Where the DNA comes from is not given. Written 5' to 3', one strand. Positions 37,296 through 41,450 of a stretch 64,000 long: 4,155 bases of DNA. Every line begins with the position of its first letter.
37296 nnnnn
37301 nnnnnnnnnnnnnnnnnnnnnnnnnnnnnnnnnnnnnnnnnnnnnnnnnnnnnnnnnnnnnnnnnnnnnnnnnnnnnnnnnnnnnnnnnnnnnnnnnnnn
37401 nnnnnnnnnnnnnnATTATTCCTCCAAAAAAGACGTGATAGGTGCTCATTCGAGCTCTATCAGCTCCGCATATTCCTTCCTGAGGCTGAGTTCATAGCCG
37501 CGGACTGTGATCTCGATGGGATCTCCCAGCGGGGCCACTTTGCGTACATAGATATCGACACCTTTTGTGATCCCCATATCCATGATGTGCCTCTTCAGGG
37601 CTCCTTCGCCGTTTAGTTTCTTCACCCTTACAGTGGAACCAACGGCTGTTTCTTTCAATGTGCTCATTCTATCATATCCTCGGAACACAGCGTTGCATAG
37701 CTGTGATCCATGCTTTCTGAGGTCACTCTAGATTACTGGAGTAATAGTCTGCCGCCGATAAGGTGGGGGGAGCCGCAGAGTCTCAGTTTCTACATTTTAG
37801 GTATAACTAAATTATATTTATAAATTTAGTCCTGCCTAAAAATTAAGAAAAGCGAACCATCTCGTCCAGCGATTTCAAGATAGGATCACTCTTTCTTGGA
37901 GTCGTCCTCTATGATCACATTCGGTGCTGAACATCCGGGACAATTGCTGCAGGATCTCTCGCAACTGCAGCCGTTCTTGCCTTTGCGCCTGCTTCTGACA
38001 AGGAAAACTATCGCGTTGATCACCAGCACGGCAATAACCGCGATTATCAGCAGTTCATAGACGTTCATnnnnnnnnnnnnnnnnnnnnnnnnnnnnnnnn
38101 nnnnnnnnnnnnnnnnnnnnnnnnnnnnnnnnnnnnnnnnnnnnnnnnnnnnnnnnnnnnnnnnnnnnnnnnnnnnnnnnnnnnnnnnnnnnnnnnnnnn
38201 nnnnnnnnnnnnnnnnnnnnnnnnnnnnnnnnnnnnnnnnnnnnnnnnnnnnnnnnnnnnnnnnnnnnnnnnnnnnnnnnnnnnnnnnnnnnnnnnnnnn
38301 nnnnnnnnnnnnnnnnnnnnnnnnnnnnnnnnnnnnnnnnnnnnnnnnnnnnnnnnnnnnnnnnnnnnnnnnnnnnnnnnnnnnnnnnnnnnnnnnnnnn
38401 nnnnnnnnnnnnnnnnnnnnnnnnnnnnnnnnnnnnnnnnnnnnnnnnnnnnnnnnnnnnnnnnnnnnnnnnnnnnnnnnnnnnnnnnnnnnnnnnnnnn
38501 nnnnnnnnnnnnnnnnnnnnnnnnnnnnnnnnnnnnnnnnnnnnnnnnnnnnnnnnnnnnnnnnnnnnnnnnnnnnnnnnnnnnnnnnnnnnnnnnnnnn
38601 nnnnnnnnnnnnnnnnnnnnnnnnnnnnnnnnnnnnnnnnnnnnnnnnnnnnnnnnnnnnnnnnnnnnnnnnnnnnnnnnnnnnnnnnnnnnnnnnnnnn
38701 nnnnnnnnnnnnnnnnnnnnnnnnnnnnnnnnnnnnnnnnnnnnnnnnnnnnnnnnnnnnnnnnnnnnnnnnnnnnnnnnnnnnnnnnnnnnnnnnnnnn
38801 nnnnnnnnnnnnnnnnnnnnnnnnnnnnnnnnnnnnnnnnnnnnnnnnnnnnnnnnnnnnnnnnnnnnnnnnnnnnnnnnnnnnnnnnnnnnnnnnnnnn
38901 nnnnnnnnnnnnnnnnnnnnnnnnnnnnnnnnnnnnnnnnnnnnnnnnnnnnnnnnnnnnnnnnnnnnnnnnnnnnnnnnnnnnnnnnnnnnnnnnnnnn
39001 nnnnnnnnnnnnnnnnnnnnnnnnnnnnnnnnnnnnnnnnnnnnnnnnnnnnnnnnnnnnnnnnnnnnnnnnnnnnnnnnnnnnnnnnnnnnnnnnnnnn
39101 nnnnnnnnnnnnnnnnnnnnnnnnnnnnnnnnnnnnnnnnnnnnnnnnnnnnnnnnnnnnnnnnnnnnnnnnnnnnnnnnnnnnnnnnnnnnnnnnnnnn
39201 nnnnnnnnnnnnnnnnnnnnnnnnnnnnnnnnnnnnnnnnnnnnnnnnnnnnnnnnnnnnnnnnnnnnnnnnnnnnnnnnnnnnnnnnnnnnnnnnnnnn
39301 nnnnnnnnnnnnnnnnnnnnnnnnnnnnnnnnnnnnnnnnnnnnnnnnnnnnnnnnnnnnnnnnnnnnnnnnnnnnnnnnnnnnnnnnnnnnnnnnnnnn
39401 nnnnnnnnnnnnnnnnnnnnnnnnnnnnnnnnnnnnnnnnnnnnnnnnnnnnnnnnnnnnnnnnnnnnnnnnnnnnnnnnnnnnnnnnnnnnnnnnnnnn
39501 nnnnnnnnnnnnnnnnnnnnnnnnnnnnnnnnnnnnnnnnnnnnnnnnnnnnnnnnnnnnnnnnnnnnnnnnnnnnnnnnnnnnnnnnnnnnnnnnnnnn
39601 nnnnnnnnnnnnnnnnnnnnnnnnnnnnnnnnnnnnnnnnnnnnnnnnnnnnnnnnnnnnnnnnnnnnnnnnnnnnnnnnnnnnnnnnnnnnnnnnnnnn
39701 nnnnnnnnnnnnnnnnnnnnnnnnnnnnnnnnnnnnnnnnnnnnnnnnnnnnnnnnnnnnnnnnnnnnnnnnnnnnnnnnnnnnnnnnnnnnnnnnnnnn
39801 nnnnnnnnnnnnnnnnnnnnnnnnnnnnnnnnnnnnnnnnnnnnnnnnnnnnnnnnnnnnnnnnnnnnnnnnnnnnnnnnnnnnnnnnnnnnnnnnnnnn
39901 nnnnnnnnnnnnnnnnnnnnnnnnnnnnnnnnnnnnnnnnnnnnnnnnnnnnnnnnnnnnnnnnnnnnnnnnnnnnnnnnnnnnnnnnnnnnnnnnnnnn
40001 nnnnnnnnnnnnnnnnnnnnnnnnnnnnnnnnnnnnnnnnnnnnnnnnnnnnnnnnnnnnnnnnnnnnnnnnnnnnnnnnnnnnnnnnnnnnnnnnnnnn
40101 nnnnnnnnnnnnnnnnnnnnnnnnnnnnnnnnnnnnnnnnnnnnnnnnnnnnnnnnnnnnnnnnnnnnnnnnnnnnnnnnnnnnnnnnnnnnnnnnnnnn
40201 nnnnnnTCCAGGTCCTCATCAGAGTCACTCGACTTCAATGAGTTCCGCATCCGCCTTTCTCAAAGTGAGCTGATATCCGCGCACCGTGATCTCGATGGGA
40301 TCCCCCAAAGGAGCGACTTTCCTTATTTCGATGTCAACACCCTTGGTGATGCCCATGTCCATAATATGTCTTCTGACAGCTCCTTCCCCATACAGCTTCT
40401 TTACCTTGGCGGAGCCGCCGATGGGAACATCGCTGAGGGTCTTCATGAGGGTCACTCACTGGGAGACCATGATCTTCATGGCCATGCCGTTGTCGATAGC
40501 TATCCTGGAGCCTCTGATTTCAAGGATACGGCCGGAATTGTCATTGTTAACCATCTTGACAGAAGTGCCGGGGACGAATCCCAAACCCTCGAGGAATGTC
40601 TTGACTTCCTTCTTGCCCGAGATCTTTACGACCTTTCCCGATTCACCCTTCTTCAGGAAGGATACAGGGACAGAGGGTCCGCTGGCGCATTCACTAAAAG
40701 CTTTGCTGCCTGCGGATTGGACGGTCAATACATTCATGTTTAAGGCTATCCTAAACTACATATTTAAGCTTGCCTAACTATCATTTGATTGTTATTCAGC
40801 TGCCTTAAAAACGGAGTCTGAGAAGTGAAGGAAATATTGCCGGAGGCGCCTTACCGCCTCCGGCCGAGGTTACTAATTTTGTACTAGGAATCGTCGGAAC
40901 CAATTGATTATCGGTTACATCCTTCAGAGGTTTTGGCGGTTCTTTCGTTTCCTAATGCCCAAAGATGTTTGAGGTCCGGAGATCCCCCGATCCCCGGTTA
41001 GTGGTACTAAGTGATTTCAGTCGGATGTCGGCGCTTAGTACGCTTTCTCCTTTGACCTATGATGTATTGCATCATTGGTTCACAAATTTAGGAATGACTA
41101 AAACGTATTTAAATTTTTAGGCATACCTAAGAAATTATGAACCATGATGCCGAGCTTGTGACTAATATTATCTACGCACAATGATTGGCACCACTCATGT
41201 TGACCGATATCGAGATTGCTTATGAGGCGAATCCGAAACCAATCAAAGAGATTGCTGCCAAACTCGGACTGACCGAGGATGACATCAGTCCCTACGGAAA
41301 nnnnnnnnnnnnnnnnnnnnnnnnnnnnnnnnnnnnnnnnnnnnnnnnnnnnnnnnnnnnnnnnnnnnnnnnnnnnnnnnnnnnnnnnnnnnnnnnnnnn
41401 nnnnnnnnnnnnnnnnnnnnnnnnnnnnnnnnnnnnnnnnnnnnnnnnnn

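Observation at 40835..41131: Candidate metal-repressed small RNA between feo operon 2 and fhs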

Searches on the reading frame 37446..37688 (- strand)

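Call 10: search_protein_families(library=pfam, proteins=[window:37446-37688:-])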
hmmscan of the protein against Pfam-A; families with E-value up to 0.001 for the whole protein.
window:37446-37688:- (80 aa): 1 family
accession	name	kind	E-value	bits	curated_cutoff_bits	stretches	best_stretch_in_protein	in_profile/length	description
PF04023.20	FeoA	-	3.1e-19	69.3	23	1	10-80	2-73/74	FeoA domain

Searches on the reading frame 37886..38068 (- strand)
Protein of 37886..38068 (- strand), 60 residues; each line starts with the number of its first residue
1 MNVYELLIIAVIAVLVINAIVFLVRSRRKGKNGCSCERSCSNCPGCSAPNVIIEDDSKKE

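Call 10: search_protein_families(library=pfam, proteins=[window:37886-38068:-])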
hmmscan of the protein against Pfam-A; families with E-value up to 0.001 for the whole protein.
window:37886-38068:- (60 aa): 2 families
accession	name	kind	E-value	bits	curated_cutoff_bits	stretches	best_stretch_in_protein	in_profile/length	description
PF12669.12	FeoB_associated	-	4.4e-08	33.7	27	1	7-46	4-43/44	FeoB-associated Cys-rich membrane protein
PF10917.13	Fungus-induced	-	0.00041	21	24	1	1-33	1-35/50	Fungus-induced protein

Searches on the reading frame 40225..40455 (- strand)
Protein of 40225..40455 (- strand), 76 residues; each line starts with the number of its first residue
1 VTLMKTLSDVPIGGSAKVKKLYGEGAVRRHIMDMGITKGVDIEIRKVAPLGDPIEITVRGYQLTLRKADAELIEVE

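Call 10: search_protein_families(library=pfam, proteins=[window:40225-40455:-])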
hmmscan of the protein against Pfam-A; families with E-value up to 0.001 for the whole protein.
window:40225-40455:- (76 aa): 1 family
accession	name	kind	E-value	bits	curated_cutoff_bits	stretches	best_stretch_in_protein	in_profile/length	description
PF04023.20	FeoA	-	1.8e-20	73.2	23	1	6-76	2-73/74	FeoA domain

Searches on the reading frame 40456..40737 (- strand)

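Call 10: search_protein_families(library=pfam, proteins=[window:40456-40737:-])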
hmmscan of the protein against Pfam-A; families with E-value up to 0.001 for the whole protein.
window:40456-40737:- (93 aa): 1 family
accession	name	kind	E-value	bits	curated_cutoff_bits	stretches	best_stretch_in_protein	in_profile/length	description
PF04023.20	FeoA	-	1.1e-15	57.8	23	1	23-92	1-73/74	FeoA domain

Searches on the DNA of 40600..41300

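Call 5: search_rna_families(source=window, start=40600, end=41300, threshold=evalue, max_evalue=10, show_alignments=3)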
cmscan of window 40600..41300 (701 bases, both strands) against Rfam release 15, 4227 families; matches with E-value up to 10: 6.
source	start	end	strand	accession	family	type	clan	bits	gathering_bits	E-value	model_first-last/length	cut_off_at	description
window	41069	41150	+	RF00452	MIR172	Gene; miRNA;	-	15.8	70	1.9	16-99/114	no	mir-172 microRNA precursor family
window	41069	41150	-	RF00452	MIR172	Gene; miRNA;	-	14.6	70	4.1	16-99/114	no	mir-172 microRNA precursor family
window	40822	40955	+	RF00557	L10_leader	Cis-reg; leader;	-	14.6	44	8.7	1-138/138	no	Ribosomal protein L10 leader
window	40884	40945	+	RF00826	mir-55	Gene; miRNA;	-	14.1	53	9.3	1-74/74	no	mir-55 microRNA precursor family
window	40849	40944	-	RF02211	ZFAT-AS1_1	Gene; lncRNA;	-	12.9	80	5.4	1-79/79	no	ZFAT antisense RNA 1 conserved region 1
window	41045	41118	+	RF00083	GlmZ_SraJ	Gene; sRNA;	CL00011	10.2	60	7.2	1-214/214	no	GlmZ RNA activator of glmS mRNA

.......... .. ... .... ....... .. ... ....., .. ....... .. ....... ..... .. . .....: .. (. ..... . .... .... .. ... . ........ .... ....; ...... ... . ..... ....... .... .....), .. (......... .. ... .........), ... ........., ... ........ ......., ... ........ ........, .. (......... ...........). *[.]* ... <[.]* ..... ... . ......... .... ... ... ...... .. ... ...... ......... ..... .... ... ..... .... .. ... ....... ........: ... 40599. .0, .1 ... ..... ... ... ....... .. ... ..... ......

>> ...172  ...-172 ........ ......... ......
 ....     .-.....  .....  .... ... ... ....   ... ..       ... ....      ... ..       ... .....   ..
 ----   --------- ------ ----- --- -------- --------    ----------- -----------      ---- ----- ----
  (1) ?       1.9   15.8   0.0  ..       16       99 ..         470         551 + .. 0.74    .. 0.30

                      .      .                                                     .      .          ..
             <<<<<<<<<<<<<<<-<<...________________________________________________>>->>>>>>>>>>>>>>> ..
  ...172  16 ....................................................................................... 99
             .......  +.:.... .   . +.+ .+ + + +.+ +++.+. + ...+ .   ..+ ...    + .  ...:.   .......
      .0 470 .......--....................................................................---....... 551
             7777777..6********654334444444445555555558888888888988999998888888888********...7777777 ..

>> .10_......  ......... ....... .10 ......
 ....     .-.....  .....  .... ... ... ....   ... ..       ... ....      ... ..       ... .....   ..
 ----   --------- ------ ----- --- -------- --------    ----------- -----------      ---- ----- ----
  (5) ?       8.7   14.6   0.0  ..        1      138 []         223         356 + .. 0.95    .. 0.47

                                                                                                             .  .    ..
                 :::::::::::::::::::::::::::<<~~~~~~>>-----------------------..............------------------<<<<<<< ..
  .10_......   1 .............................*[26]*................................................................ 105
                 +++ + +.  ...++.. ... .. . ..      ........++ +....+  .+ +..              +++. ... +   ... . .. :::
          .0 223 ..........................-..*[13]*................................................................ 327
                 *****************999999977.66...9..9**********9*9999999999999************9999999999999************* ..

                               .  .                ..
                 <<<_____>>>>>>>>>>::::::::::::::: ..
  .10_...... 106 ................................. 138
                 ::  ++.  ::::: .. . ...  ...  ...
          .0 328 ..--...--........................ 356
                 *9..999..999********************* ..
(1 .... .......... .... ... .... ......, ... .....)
